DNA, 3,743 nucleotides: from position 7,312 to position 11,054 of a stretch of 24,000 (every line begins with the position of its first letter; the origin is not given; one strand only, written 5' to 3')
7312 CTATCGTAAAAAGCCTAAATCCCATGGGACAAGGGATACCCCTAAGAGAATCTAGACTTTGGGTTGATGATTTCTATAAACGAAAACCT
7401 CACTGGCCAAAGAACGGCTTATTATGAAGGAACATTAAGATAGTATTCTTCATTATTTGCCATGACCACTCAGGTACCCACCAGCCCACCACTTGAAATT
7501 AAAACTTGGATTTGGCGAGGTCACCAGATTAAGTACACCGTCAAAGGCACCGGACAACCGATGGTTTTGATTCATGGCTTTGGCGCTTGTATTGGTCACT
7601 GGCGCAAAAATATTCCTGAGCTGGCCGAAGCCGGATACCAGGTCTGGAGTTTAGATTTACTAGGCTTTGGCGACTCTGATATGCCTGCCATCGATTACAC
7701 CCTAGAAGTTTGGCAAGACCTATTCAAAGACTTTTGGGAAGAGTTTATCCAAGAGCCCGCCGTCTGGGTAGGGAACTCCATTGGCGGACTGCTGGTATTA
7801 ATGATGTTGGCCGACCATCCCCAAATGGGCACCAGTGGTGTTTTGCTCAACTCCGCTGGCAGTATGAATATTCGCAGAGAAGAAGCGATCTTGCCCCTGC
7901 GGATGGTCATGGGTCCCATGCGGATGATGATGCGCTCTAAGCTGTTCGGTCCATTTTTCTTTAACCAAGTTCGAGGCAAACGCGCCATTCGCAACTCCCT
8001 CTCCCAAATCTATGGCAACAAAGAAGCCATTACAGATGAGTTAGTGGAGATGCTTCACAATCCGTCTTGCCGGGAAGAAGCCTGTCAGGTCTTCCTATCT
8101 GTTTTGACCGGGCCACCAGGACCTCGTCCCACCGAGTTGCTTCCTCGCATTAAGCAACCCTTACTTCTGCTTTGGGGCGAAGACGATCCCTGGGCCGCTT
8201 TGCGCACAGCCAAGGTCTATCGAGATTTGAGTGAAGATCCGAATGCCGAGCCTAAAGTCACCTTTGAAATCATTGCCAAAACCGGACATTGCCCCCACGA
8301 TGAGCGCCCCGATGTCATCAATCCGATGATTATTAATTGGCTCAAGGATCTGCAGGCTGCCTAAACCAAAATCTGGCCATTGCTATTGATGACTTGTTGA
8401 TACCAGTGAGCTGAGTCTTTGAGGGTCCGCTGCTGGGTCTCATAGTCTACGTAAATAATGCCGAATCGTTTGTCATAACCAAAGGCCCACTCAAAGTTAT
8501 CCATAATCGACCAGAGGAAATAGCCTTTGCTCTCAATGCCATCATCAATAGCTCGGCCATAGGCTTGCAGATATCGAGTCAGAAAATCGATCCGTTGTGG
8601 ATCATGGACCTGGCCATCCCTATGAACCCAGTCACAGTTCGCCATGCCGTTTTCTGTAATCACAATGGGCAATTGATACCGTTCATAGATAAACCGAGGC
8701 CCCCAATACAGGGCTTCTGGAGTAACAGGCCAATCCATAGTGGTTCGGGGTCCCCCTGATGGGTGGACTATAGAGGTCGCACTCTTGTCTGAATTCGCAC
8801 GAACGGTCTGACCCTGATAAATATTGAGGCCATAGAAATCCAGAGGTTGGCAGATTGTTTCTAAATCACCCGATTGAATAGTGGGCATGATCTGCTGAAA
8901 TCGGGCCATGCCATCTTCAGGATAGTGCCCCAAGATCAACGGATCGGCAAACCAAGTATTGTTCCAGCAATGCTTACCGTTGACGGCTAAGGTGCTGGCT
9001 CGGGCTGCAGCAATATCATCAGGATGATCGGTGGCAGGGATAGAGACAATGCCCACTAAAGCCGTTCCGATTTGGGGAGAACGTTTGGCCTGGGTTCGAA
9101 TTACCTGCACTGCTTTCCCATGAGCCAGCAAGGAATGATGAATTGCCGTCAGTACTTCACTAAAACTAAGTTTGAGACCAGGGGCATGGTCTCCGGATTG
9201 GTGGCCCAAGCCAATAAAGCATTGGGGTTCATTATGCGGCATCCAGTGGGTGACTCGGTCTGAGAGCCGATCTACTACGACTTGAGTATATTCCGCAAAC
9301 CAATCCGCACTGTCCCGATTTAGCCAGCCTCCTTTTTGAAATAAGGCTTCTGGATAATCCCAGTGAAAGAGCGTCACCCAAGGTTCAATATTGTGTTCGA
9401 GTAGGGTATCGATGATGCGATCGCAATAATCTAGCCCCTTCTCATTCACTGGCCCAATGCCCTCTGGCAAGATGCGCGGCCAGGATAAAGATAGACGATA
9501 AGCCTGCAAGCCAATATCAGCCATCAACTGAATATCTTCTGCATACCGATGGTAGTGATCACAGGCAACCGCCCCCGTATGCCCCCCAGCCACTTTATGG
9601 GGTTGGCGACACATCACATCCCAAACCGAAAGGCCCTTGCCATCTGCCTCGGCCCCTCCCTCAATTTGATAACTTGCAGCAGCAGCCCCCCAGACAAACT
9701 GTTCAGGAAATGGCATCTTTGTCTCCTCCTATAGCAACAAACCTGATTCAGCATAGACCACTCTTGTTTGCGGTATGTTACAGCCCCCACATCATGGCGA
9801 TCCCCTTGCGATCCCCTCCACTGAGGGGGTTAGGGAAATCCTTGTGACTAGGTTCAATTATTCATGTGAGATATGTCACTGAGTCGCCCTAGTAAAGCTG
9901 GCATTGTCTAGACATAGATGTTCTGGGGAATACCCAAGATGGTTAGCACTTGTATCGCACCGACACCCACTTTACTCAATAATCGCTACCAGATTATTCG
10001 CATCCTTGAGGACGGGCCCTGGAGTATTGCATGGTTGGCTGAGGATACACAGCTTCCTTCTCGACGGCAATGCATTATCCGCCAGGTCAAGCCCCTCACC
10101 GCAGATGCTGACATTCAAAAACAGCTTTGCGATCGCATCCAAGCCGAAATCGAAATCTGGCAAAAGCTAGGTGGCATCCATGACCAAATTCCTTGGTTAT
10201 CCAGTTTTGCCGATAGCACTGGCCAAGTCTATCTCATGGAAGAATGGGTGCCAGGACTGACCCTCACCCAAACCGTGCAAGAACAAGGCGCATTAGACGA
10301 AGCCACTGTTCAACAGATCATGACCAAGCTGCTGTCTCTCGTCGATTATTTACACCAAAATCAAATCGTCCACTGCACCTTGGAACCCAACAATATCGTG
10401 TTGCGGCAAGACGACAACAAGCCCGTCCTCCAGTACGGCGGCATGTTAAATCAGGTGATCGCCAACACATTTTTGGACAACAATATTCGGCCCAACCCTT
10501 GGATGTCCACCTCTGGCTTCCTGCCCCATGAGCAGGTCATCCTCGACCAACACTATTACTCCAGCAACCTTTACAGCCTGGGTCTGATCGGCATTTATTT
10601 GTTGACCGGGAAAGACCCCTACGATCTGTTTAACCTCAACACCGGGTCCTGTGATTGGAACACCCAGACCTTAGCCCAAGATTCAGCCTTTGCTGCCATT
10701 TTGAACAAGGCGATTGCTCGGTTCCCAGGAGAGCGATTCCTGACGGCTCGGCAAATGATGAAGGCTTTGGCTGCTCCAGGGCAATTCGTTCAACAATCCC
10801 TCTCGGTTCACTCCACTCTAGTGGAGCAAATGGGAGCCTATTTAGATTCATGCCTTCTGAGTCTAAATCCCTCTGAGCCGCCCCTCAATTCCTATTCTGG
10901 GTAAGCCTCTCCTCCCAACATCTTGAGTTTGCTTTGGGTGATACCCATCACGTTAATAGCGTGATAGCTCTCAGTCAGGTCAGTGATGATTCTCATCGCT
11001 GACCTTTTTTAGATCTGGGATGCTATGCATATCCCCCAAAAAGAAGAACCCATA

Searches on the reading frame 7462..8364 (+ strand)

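Call 13: search_protein_families(library=pfam, proteins=[window:7462-8364:+], max_evalue=0.001)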
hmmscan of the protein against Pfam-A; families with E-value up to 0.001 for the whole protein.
window:7462-8364:+ (300 aa): 3 families
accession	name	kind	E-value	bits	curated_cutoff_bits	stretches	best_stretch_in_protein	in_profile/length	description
PF00561.26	Abhydrolase_1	-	1e-25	91.3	25.8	1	33-131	2-102/245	alpha/beta hydrolase fold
PF12697.13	Abhydrolase_6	-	3.7e-25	90.3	26.3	1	34-286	1-214/217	Alpha/beta hydrolase family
PF12146.15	Hydrolase_4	-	3.2e-14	53.3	27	1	34-281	7-237/239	Serine aminopeptidase, S33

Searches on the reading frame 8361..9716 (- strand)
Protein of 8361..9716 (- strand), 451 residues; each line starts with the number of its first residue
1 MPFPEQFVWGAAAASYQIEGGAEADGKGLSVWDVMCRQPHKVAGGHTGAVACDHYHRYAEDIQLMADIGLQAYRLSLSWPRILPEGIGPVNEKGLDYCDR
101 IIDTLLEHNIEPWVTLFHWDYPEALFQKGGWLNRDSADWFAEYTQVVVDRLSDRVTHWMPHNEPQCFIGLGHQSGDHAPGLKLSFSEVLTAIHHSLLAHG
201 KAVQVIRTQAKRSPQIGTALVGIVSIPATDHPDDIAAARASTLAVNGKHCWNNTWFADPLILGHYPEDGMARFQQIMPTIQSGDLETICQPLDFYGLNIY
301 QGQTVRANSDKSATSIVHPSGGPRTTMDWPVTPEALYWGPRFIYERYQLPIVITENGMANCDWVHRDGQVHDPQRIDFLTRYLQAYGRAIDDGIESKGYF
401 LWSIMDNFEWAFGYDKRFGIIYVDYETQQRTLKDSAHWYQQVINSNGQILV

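Call 13: search_protein_families(library=pfam, proteins=[window:8361-9716:-], max_evalue=0.001)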
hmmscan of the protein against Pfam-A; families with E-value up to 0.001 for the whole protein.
window:8361-9716:- (451 aa): 1 family
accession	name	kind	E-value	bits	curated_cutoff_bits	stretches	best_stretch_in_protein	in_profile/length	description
PF00232.24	Glyco_hydro_1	-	3.1e-150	501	22.6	1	2-447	4-452/453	Glycosyl hydrolase family 1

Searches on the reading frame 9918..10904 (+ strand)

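Call 13: search_protein_families(library=pfam, proteins=[window:9918-10904:+], max_evalue=0.001)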
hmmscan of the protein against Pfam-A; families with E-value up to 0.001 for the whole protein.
window:9918-10904:+ (328 aa): 2 families
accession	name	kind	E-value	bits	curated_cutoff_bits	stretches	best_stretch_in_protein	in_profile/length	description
PF00069.31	Pkinase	-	5.9e-21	75.5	31.7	1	58-236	30-198/263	Protein kinase domain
PF07714.23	PK_Tyr_Ser-Thr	-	3.8e-06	26.8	23.1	1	56-236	32-206/258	Protein tyrosine and serine/threonine kinase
